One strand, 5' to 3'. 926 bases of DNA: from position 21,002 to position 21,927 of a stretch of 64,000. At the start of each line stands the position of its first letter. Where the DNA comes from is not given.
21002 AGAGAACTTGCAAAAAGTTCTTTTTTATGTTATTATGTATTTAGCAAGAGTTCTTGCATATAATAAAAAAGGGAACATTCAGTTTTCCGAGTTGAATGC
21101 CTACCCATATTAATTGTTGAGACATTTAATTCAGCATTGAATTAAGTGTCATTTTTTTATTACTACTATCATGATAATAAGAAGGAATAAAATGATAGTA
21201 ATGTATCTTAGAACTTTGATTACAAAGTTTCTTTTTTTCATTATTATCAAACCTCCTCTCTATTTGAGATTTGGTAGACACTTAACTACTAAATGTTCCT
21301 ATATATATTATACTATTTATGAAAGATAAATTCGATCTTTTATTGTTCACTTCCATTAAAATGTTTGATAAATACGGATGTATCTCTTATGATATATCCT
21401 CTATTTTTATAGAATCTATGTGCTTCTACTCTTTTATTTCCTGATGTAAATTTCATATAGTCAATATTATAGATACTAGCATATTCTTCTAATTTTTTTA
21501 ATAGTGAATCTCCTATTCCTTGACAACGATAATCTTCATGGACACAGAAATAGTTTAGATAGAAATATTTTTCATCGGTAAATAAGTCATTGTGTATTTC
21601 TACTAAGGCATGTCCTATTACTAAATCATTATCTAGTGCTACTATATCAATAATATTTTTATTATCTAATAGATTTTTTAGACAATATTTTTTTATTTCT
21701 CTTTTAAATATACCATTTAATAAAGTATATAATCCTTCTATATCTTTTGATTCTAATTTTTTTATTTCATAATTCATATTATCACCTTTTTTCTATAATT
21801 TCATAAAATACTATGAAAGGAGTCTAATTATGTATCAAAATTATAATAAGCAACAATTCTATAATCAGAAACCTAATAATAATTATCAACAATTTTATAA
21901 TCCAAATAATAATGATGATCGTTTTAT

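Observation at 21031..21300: Type I toxin-antitoxin-like cassette 1, with a 30-aa hydrophobic peptide and a convergent antisense RNA next to tRNA-Arg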

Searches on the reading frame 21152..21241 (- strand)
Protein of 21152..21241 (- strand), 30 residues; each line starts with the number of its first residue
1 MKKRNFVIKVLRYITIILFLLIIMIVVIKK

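Call 12: search_protein_families(library=pfam, proteins=[window:21152-21241:-], max_evalue=1)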
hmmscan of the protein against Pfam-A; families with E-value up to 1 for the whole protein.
seq(30 aa): 2 families
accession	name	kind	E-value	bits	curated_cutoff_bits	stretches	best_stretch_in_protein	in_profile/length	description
PF13239.11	2TM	-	0.17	12.4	24.8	1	2-24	9-31/79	2TM domain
PF19579.4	FtsL_2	-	0.31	11.4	24.6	1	6-26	13-33/100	Bacteriodetes cell division protein (FtsL-like)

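Call 15: find_related_loci(query=A2, collection=genome_contigs, flank=3000)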
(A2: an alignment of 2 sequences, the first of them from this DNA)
Query A2 (30 aa) in genome_contigs; peptide patterns used: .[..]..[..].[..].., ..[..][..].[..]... (x = any residue, [..] = any of these).
595 stretches matched a pattern (row limit reached: there are more); 22 encode a relative of the query (tblastn E <= 1e-3); 22 distinct loci.
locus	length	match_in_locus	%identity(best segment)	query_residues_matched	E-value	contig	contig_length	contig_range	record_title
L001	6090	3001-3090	100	1-30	6e-13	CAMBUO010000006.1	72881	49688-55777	MAG: uncultured Clostridia bacterium isolate SRR17382098_bin.1_metaWRAP_v1.3_MAG genome assembly, contig: ERZ10544617.16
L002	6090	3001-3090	100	1-30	6e-13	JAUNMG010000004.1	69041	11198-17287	MAG: bacterium isolate S31M_St_34 NODE_64_length_69041_cov_9.827835, whole genome shotgun sequence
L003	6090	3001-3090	100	1-30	6e-13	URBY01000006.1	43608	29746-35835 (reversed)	uncultured Tenericutes bacterium isolate UMGS855 genome assembly, contig: NODE_637_length_43608_cov_7.397470, whole geno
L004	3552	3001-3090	100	1-30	6e-13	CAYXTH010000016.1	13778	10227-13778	MAG TPA_asm: uncultured Muribaculaceae bacterium isolate binchicken_co323_95 genome assembly, contig: NODE_4771_length_1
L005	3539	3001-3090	100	1-30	6e-13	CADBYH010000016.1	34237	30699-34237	MAG: uncultured Erysipelotrichaceae bacterium isolate RUG14412 genome assembly, contig: RUG14412_asm_16, whole genome sh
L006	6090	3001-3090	100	1-30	6e-13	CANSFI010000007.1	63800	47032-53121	MAG TPA_asm: uncultured Tenericutes bacterium isolate SRR15730532_bin.52_metawrap_v1.3_MAG genome assembly, contig: NODE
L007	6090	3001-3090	97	1-30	1e-12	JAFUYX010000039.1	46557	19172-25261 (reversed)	MAG: Bacilli bacterium isolate RGIG4952 Roe_deer_Rumen-3__c188903, whole genome shotgun sequence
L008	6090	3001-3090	97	1-30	1e-12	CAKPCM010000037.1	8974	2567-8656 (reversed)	MAG: uncultured Bacilli bacterium isolate REFINED_METABAT215_TOP10_CONTIGS_1500_ASSEMBLY_K77_MERGED__Hadza_MoBio_hadza-A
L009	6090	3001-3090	97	1-30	1e-12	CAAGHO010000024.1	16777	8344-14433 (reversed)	MAG TPA_asm: Bacilli bacterium, isolate HGM10839, WGS project CAAGHO010000000 data, contig: SRS476276_12_k119_84236, who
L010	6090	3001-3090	93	1-30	3e-12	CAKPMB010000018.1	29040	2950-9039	MAG: uncultured Bacilli bacterium isolate REFINED_METABAT215_TOP10_CONTIGS_1500_ASSEMBLY_K77_MERGED__Hadza_MoBio_hadza-A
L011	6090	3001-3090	90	1-30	1e-11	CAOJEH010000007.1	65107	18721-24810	MAG TPA_asm: uncultured Tenericutes bacterium isolate SRR15604498_bin.63_metawrap_v1.3_MAG genome assembly, contig: NODE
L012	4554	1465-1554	87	1-30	5e-11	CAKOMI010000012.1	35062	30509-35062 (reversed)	MAG: uncultured Bacilli bacterium isolate REFINED_METABAT215_TOP10_CONTIGS_1500_ASSEMBLY_K77_MERGED__Hadza_MoBio_hadza-E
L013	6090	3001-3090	77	1-30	6e-10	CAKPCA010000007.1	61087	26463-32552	MAG: uncultured Bacilli bacterium isolate REFINED_METABAT215_TOP10_CONTIGS_1500_ASSEMBLY_K77_MERGED__Hadza_MoBio_hadza-I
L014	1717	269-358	73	1-30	2e-9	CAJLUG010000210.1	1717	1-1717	MAG TPA_asm: uncultured Mycoplasma sp. isolate ERR260232-bin.11 genome assembly, contig: NODE_14189_length_1717_cov_3.47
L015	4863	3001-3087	76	2-30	3e-8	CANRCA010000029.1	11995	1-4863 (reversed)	MAG: uncultured Bacilli bacterium isolate Lapin-027__bin88 genome assembly, contig: Lapin-027__NODE_5298_length_11995_co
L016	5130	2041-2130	73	1-30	8e-8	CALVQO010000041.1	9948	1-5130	MAG: uncultured Bacilli bacterium isolate BRZ_EH__bin21 genome assembly, contig: BRZ_EH__NODE_12468_length_9948_cov_14.9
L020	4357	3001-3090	97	1-30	1e-5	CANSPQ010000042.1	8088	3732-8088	MAG TPA_asm: uncultured Bacillales bacterium isolate SRR15730548_bin.42_metawrap_v1.3_MAG genome assembly, contig: NODE.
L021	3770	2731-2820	97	1-30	2e-5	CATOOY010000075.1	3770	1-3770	MAG TPA_asm: uncultured Erysipelotrichaceae bacterium isolate MGG30896_1680015486 genome assembly, contig: SAMEA4643411_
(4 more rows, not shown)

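Call 20: list_cluster_members(proteins=[window:21152-21241:-, window:30756-30854:+, window:21152-21250:-])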
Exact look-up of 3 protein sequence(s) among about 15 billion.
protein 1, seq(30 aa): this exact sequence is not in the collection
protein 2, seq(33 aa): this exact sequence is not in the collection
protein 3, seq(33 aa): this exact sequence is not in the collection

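Call 28: search_protein_representatives(alignment_id=A2)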
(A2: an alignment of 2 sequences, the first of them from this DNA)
Query: 2 sequences, 33 profile positions. Proteins with E-value up to 0.001 (for the whole library): 46; up to 1e-10: 3; up to 1e-30: 0. The best 46 are listed.
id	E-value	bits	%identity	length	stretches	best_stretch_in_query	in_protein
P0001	2.0e-12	62.6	-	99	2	1-30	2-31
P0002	2.4e-12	62.3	-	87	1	1-30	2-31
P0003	3.2e-12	61.9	-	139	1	1-30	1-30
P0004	1.5e-10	56.6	-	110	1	1-30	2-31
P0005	2.3e-08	49.6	-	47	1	1-33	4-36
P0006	3.1e-08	49.2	-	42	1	1-32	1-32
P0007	5.8e-08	48.3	-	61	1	1-30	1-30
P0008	2.6e-07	46.3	-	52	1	1-30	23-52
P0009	4.9e-07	45.4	-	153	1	1-30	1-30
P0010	5.0e-07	45.3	-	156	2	1-29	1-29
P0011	9.8e-07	44.4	-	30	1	1-30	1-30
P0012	5.8e-06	41.9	-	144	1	1-30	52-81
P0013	5.8e-06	41.9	-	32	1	1-31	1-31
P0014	6.4e-06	41.8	-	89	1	1-30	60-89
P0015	6.8e-06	41.7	-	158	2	1-30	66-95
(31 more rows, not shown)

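Call 31: search_protein_families(library=ncbifam, proteins=[window:21152-21241:-], max_evalue=10)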
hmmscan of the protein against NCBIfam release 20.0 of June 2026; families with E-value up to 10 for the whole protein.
seq(30 aa): 2 families
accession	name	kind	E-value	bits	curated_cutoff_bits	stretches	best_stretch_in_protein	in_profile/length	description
NF005175.0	PRK06654.1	equivalog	0.68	9.6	218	1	6-28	29-51/181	flagellar basal body-associated protein FliL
NF038277.1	accessory_MacP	equivalog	3.2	8.2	45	1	2-28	69-95/98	cell wall synthase accessory phosphoprotein MacP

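Call 58: search_protein_families(library=pfam, proteins=[L001:1578-2666:-, L002:3313-3918:+, L004:1943-2596:-, L006:3417-5147:+, L011:3231-3818:-, L013:3339-4166:+, L016:2274-2867:-, L020:3254-4252:-, L008:1526-2650:-, L021:623-2089:-], max_evalue=0.0001)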
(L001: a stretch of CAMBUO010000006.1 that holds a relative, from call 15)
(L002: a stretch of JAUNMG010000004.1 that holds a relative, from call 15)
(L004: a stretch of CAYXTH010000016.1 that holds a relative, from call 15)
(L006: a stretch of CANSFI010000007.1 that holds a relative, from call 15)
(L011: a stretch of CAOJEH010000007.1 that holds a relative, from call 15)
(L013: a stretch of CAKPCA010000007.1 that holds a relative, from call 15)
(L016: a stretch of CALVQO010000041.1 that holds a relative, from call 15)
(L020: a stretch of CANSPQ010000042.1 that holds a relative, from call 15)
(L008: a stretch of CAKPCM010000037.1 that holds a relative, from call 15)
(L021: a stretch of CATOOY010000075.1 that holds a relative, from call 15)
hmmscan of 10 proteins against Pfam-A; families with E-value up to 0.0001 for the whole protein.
L001:1578-2666:- (362 aa): 1 family
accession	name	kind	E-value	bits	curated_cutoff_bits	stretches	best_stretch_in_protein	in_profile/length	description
PF03706.18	LPG_synthase_TM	-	6.1e-37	128.1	33.4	1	30-337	5-300/302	Lysylphosphatidylglycerol synthase TM region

L002:3313-3918:+ (201 aa): 4 families
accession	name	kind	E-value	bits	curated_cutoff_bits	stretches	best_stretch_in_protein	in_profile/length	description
PF01381.28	HTH_3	-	9.3e-12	45.2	23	1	10-63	1-54/55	Helix-turn-helix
PF12844.13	HTH_19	-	4.5e-09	36.5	30.2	1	7-68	1-62/64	Helix-turn-helix domain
PF13443.12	HTH_26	-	5.1e-06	27.1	22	1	11-66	3-59/63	Cro/C1-type HTH DNA-binding domain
PF13560.12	HTH_31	-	8.2e-05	23.3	27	0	6-60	2-57/64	Helix-turn-helix domain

L004:1943-2596:- (217 aa): 2 families
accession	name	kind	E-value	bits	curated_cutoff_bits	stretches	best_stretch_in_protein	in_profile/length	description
PF00486.34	Trans_reg_C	-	1.7e-21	76.5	26.2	1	146-216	2-77/77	Transcriptional regulatory protein, C terminal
PF00072.30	Response_reg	-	3.5e-21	75.9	30.2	1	4-112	1-110/111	Response regulator receiver domain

L006:3417-5147:+ (576 aa): 1 family
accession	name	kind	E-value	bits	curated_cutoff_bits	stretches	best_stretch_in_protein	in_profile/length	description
PF01609.27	DDE_Tnp_1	-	5.3e-07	30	23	1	229-502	40-199/200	Transposase DDE domain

L011:3231-3818:- (195 aa): 1 family
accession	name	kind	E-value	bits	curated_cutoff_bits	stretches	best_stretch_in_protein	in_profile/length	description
PF04892.17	VanZ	-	3.1e-24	86.4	30.1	1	47-187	1-123/126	VanZ like family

L013:3339-4166:+ (275 aa): 0 families

L016:2274-2867:- (197 aa): 3 families
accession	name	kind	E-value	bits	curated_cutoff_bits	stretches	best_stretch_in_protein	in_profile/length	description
PF13023.12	HD_3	-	3e-32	112.2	22.5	1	17-160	3-140/165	HD domain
PF12917.13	YfbR-like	-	1e-16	61.6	25.9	1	10-169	1-157/182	5'-deoxynucleotidase YfbR-like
PF01966.28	HD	-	1.3e-10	42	22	1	39-147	1-115/116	HD domain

L020:3254-4252:- (332 aa): 1 family
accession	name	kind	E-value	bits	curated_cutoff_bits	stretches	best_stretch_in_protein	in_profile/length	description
PF13023.12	HD_3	-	1.5e-18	67.6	22.5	1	135-275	4-142/165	HD domain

L008:1526-2650:- (374 aa): 2 families
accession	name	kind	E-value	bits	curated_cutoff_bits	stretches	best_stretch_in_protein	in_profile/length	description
PF18299.6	R2K_2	-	8.4e-11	42.4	26.2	1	113-254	11-138/147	ATP-grasp domain, R2K clade family 2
PF14243.11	R2K_3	-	3.4e-05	24.5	26.3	1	136-254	53-158/169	ATP-grasp domain, R2K clade family 3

L021:623-2089:- (488 aa): 2 families
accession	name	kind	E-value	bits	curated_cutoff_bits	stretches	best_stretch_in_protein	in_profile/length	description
PF03109.22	ABC1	-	1.7e-52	178.5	22.9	1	64-315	3-242/244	ABC1 atypical kinase-like domain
PF01163.29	RIO1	-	7.5e-06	26.1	22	1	199-287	68-151/187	RIO domain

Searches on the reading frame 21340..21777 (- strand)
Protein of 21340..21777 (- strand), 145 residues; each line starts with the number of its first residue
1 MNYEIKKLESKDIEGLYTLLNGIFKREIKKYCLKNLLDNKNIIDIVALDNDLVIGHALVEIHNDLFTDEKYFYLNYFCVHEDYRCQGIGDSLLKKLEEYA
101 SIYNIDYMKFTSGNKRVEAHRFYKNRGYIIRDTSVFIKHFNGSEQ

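Call 12: search_protein_families(library=pfam, proteins=[window:21340-21777:-], max_evalue=1)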
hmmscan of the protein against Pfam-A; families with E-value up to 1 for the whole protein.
window:21340-21777:- (145 aa): 4 families
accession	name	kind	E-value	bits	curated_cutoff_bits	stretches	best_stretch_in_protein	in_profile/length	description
PF00583.31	Acetyltransf_1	-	3.7e-13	50.2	20.7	1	24-128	12-116/116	Acetyltransferase (GNAT) family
PF13508.13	Acetyltransf_7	-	5.5e-12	46.3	27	1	45-129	6-83/84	Acetyltransferase (GNAT) domain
PF13673.13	Acetyltransf_10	-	8.8e-10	39.1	23.6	1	24-129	13-108/128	Acetyltransferase (GNAT) domain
PF13527.13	Acetyltransf_9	-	0.0075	16.7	25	1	4-100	1-101/127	Acetyltransferase (GNAT) domain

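Call 63: find_encoding_contigs(protein=window:21340-21777:-, flank=3000, max_places=6)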
Protein window:21340-21777:- (145 aa): 21 contigs read that carry it; 6 places shown.
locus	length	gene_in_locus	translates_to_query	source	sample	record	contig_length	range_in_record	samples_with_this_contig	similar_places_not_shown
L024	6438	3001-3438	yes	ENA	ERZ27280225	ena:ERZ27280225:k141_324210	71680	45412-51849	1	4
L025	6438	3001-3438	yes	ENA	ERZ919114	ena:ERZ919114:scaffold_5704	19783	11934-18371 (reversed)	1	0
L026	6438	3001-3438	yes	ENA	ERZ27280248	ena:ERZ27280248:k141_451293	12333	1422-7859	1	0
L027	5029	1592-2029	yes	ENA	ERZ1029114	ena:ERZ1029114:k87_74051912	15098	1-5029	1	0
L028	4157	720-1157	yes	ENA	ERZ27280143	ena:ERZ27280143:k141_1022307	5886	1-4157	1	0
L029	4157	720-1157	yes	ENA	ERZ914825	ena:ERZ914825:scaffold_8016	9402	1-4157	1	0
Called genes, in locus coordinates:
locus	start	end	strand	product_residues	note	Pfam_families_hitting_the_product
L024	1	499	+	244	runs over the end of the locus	PF04536:TPM_phosphatase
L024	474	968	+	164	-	-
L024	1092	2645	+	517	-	PF12072:RNase_Y_N, PF00013:KH_1 (weak), PF01966:HD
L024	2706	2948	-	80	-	-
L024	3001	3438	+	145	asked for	PF00583:Acetyltransf_1, PF13673:Acetyltransf_10, PF13508:Acetyltransf_7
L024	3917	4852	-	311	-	PF10646:Germane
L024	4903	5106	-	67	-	PF00196:GerE, PF04545:Sigma70_r4, PF08281:Sigma70_r4_2, PF04967:HTH_10 (faint), PF08279:HTH_11 (weak)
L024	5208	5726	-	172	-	PF12685:SpoIIIAH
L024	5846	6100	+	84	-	-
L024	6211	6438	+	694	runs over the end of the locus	PF03412:Peptidase_C39, PF00664:ABC_membrane, PF00005:ABC_tran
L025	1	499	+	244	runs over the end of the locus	PF04536:TPM_phosphatase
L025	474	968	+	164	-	-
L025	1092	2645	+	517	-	PF12072:RNase_Y_N, PF00013:KH_1 (weak), PF01966:HD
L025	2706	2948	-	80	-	-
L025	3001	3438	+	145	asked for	PF00583:Acetyltransf_1, PF13673:Acetyltransf_10, PF13508:Acetyltransf_7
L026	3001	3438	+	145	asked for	PF00583:Acetyltransf_1, PF13673:Acetyltransf_10, PF13508:Acetyltransf_7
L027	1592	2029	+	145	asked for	PF00583:Acetyltransf_1, PF13673:Acetyltransf_10, PF13508:Acetyltransf_7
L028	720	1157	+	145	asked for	PF00583:Acetyltransf_1, PF13673:Acetyltransf_10, PF13508:Acetyltransf_7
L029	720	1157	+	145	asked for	PF00583:Acetyltransf_1, PF13673:Acetyltransf_10, PF13508:Acetyltransf_7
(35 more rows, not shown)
